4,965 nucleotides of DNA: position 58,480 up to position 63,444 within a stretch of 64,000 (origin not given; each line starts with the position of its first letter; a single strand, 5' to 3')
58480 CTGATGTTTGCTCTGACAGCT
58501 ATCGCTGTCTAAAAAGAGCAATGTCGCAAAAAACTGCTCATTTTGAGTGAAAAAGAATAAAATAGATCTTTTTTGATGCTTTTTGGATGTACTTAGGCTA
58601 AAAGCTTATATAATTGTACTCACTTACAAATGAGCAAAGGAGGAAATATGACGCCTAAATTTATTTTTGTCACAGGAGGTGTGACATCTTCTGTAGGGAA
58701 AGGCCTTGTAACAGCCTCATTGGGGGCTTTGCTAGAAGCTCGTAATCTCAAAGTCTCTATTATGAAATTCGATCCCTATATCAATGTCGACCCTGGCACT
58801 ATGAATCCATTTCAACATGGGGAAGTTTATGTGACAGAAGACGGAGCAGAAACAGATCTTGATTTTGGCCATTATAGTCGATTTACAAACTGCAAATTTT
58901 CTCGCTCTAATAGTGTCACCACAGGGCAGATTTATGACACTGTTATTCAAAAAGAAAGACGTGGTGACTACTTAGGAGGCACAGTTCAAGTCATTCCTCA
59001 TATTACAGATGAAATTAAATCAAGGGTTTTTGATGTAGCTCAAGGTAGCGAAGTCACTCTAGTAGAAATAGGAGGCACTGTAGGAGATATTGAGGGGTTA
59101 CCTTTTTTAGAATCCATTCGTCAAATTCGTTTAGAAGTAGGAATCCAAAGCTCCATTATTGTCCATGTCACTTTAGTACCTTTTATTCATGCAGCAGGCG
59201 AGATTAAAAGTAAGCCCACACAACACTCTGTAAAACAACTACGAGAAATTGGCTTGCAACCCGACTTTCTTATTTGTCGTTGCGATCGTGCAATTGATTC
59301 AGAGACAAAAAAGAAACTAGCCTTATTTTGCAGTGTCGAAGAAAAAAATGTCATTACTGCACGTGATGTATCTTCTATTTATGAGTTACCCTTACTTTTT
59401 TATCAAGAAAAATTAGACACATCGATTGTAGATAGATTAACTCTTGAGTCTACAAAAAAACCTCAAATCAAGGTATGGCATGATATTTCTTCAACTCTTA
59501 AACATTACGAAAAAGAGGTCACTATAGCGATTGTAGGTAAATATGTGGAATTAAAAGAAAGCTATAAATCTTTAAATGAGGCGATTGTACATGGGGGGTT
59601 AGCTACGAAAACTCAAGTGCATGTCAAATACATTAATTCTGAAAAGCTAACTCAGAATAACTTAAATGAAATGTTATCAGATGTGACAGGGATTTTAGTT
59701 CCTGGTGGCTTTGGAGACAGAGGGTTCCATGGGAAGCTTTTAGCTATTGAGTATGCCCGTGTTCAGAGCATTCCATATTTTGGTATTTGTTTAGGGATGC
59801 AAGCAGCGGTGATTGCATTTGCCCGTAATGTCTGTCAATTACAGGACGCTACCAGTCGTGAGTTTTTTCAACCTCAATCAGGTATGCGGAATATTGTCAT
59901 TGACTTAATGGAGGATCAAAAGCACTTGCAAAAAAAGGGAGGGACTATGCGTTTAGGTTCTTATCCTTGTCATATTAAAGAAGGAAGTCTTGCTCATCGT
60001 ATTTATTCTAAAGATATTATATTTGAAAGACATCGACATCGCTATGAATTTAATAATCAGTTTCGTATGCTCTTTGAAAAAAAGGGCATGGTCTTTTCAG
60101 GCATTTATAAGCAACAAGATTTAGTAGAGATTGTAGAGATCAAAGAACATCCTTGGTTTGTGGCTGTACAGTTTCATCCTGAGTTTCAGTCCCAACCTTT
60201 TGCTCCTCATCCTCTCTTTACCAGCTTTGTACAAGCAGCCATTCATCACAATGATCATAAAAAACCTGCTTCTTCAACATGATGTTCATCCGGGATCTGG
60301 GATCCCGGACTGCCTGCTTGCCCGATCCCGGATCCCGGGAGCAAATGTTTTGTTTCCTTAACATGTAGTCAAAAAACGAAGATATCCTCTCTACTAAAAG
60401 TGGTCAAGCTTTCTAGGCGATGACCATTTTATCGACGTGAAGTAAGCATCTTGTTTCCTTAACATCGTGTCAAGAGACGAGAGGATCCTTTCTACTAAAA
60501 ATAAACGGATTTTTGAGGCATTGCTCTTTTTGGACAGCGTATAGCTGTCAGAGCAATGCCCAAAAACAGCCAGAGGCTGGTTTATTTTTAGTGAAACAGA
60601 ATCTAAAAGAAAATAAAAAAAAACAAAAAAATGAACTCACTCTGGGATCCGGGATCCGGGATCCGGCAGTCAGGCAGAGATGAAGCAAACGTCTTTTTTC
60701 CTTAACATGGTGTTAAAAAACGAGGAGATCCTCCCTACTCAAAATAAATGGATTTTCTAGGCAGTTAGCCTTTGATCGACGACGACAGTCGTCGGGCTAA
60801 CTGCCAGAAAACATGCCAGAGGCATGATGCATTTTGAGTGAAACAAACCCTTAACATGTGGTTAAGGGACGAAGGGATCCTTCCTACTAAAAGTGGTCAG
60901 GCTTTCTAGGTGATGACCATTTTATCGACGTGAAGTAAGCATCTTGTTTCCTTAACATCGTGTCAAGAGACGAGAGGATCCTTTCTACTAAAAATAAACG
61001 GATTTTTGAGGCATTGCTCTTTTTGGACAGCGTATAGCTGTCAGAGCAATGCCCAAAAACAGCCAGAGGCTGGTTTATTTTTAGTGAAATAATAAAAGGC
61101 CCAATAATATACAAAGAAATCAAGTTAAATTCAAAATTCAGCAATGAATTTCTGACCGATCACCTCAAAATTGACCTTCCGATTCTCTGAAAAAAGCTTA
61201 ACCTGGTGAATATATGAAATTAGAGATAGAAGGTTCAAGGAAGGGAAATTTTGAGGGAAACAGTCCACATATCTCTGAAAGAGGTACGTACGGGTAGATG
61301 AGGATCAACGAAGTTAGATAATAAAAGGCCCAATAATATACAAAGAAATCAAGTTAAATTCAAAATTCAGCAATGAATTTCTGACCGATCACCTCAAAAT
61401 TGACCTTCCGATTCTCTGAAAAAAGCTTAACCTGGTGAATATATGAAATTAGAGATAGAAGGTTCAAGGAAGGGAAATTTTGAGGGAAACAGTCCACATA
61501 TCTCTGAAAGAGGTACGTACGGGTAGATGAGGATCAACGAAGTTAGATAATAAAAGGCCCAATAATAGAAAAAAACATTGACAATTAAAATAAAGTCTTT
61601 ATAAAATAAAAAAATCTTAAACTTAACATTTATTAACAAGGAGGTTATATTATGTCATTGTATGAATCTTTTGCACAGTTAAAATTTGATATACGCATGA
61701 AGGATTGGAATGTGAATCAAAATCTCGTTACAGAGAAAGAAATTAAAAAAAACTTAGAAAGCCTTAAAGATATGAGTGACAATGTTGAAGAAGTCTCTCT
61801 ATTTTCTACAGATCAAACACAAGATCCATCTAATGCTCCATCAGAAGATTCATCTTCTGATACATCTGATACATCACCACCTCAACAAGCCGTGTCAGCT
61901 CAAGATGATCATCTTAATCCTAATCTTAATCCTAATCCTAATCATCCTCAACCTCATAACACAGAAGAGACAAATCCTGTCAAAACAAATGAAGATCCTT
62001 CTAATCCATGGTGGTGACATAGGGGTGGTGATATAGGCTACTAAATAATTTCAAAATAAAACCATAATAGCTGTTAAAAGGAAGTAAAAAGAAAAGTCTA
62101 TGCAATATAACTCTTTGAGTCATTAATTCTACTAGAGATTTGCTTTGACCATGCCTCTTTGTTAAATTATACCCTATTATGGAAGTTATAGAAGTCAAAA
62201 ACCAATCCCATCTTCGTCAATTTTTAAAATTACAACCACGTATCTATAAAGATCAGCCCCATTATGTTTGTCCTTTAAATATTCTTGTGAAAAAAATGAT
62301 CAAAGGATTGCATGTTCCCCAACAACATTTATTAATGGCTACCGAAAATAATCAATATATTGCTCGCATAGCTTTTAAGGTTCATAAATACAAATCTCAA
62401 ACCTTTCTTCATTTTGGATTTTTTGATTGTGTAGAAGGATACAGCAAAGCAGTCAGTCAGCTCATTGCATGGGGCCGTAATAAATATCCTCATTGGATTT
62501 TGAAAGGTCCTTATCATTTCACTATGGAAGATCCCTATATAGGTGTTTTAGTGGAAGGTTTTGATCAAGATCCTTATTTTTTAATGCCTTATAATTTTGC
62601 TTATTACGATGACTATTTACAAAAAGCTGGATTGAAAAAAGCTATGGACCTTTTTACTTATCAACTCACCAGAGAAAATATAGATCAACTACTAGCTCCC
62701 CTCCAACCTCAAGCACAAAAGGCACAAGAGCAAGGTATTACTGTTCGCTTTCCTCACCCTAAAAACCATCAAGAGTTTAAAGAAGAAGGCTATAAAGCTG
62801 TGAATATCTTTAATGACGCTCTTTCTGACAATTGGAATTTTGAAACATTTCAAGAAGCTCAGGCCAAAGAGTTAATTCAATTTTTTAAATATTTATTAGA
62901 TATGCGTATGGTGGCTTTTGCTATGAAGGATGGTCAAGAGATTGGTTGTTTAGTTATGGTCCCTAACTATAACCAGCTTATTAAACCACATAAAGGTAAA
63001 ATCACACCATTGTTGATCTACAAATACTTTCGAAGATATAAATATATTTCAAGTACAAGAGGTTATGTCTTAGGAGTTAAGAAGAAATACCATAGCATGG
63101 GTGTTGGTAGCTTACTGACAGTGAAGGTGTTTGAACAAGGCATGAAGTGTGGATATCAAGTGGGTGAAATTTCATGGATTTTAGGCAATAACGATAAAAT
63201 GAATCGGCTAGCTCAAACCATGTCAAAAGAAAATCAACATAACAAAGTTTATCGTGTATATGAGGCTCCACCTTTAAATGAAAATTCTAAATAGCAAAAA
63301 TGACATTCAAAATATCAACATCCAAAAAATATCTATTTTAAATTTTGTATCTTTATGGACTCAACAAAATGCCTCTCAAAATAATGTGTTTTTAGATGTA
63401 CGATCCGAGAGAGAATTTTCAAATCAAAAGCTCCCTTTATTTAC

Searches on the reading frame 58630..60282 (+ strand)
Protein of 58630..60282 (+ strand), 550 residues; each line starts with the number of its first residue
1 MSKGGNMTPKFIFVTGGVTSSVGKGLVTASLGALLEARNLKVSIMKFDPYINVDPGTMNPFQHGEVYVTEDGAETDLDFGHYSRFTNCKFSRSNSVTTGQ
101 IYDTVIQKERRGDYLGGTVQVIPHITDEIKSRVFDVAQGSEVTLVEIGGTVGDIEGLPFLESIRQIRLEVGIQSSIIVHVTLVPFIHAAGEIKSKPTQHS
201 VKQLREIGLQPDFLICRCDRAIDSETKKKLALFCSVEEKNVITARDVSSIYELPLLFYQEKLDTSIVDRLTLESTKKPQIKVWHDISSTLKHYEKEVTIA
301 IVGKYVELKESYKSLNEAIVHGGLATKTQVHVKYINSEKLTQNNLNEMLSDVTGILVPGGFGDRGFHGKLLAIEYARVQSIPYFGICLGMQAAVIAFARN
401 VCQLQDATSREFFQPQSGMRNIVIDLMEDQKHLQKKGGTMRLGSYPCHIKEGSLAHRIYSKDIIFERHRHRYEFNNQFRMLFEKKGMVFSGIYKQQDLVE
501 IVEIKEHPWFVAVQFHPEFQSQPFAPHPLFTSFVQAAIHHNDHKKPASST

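Call 9: search_protein_families(library=pfam, proteins=[window:58630-60282:+])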
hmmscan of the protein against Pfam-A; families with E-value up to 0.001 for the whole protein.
window:58630-60282:+ (550 aa): 4 families
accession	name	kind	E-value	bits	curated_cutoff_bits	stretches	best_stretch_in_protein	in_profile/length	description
PF06418.20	CTP_synth_N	-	1.1e-121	405.6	26.1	1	10-272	1-265/265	CTP synthase N-terminus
PF00117.34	GATase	-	4.7e-38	131.2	22.8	1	308-535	2-189/190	Glutamine amidotransferase class-I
PF07722.19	Peptidase_C26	-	2.3e-07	31.2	20.5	1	373-518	98-219/219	Peptidase C26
PF01656.29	CbiA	-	0.00021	21.7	25.4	1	17-156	5-54/125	CobQ/CobB/MinD/ParA nucleotide binding domain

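Call 40: find_homologous_proteins(query=window:58630-60282:+, max_evalue=1e-150)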
Query window:58630-60282:+ (550 aa): 7997 proteins with E <= 1e-150 among 8000 candidates; the best 120 are listed.
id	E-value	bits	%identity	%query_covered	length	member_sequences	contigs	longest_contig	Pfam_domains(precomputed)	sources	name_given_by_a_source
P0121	0.0e+0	1251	100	100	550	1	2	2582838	PF07722.20,PF06418.21,PF00117.35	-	-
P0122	0.0e+0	1085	88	98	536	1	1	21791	PF06418.21,PF00117.35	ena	-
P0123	0.0e+0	1031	82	99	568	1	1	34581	PF07722.20,PF06418.21,PF00117.35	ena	-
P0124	0.0e+0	1026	83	97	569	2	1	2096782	PF07722.20,PF06418.21,PF00117.35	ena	-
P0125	0.0e+0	1019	80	99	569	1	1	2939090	PF07722.20,PF06418.21,PF00117.35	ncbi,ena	-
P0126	0.0e+0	1014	82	96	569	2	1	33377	PF07722.20,PF06418.21,PF00117.35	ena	-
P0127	0.0e+0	1011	82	97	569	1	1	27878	PF07722.20,PF06418.21,PF00117.35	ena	-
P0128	0.0e+0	1011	79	99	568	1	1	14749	PF07722.20,PF06418.21,PF00117.35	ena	-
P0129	0.0e+0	1010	81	97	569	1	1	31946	PF07722.20,PF06418.21,PF00117.35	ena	-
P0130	1.4e-298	1009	80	99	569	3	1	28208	PF06418.21,PF00117.35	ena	-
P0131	3.0e-291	984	79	97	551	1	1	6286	PF07722.20,PF06418.21,PF00117.35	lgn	-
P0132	8.3e-286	967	78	97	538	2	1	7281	PF07722.20,PF06418.21,PF00117.35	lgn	-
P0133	2.2e-267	906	74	97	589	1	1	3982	PF07722.20,PF06418.21,PF00117.35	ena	-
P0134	1.4e-262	890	71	97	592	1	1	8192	PF07722.20,PF06418.21,PF00117.35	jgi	jgi:CTP synthase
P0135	2.6e-260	882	71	97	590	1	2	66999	PF07722.20,PF06418.21,PF00117.35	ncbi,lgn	-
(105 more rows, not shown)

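Call 41: find_encoding_contigs(protein=P0122, flank=10000, max_places=1)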
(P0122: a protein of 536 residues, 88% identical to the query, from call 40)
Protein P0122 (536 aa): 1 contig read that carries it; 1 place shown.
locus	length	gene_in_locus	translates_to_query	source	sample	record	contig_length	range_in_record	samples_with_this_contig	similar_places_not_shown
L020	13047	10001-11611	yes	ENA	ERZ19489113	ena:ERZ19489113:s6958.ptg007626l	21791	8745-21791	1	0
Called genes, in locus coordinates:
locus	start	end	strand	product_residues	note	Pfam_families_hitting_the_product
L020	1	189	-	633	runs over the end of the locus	PF25063:ARM_TT21_C (faint), PF28559:TPR_SusR (faint), PF13429:TPR_15 (faint), PF00515:TPR_1 (faint), PF07719:TPR_2 (faint), PF09976:TPR_21 (faint), PF12895:ANAPC3 (faint), PF13174:TPR_6 (faint), +13 more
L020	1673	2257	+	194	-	PF01765:RRF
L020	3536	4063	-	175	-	-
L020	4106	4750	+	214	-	PF06508:QueC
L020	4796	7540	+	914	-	PF12705:PDDEXK_1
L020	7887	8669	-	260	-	-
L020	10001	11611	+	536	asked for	PF06418:CTP_synth_N, PF00117:GATase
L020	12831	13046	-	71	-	?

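Call 42: find_encoding_contigs(protein=P0125, flank=10000, max_places=1)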
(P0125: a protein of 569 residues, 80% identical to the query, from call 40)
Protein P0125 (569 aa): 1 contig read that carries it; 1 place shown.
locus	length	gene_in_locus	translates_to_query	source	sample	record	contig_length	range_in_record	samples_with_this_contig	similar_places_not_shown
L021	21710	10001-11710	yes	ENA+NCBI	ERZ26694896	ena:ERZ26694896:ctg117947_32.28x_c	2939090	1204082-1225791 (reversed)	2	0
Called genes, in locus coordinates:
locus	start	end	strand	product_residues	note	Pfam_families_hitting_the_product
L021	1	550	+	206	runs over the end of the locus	PF00034:Cytochrom_C (weak), PF13442:Cytochrome_CBB3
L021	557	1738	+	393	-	-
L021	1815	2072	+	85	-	-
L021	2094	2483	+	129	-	PF12844:HTH_19 (weak), PF13560:HTH_31 (weak), PF01381:HTH_3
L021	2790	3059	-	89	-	-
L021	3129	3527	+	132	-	-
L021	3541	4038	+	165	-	PF15731:MqsA_antitoxin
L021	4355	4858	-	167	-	PF12796:Ank_2 (faint), PF00023:Ank (faint)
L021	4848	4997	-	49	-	-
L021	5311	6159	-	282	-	-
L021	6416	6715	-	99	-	-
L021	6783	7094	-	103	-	-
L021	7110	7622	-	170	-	-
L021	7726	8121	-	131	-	PF20791:Acyl-ACP_TE_C, PF13279:4HBT_2, PF03061:4HBT (weak)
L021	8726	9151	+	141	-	PF03946:Ribosomal_L11_N, PF00298:Ribosomal_L11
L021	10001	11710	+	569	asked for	PF06418:CTP_synth_N, PF00117:GATase, PF07722:Peptidase_C26 (weak)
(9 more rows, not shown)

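Call 43: find_encoding_contigs(protein=P0124, flank=10000, max_places=1)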
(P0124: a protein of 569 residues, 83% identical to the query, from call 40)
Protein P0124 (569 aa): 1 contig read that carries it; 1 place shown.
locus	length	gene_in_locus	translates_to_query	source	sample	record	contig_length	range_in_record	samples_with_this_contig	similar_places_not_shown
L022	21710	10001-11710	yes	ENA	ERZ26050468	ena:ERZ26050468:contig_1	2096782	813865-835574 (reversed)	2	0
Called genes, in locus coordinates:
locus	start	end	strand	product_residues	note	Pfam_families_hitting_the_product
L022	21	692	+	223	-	-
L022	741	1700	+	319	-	-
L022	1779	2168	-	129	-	-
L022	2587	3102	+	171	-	-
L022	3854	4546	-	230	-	PF12762:DDE_Tnp_IS1595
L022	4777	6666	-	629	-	PF24575:TPR_Slam (faint), PF25063:ARM_TT21_C (faint), PF07719:TPR_2 (faint), PF13428:TPR_14 (faint), PF13431:TPR_17 (faint), PF14559:TPR_19 (faint), PF23914:TPR_CcmH_CycH (faint), PF25064:ARM_TT21_5th (faint), +1 more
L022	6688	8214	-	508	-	PF02142:MGS, PF01808:AICARFT_IMPCHas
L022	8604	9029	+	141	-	PF03946:Ribosomal_L11_N, PF00298:Ribosomal_L11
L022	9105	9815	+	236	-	PF00687:Ribosomal_L1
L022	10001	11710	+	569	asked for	PF06418:CTP_synth_N, PF00117:GATase, PF07722:Peptidase_C26 (weak)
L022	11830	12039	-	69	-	-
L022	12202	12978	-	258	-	PF00413:Peptidase_M10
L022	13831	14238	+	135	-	PF01058:Oxidored_q6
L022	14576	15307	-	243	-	-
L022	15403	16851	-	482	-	PF00309:Sigma54_AID, PF04963:Sigma54_CBD, PF04552:Sigma54_DBD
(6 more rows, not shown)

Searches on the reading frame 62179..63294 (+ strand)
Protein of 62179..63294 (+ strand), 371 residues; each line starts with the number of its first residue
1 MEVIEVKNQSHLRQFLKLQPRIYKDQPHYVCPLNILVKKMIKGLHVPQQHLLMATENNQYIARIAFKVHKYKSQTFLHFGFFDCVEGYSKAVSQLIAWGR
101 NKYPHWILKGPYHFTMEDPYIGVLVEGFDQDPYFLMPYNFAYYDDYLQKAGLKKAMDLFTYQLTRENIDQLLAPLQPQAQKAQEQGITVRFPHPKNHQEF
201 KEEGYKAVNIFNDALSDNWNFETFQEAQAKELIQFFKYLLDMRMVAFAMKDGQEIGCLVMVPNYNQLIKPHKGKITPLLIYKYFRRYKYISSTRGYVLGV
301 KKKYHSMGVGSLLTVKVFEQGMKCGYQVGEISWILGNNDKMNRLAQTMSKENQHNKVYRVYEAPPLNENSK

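Call 24: search_protein_families(library=pfam, proteins=[window:62179-63294:+], max_evalue=0.01)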
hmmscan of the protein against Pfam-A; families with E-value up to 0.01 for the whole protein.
window:62179-63294:+ (371 aa): 1 family
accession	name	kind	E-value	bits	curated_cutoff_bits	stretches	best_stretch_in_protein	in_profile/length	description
PF00583.31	Acetyltransf_1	-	0.0046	17.7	20.7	0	216-328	13-95/116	Acetyltransferase (GNAT) family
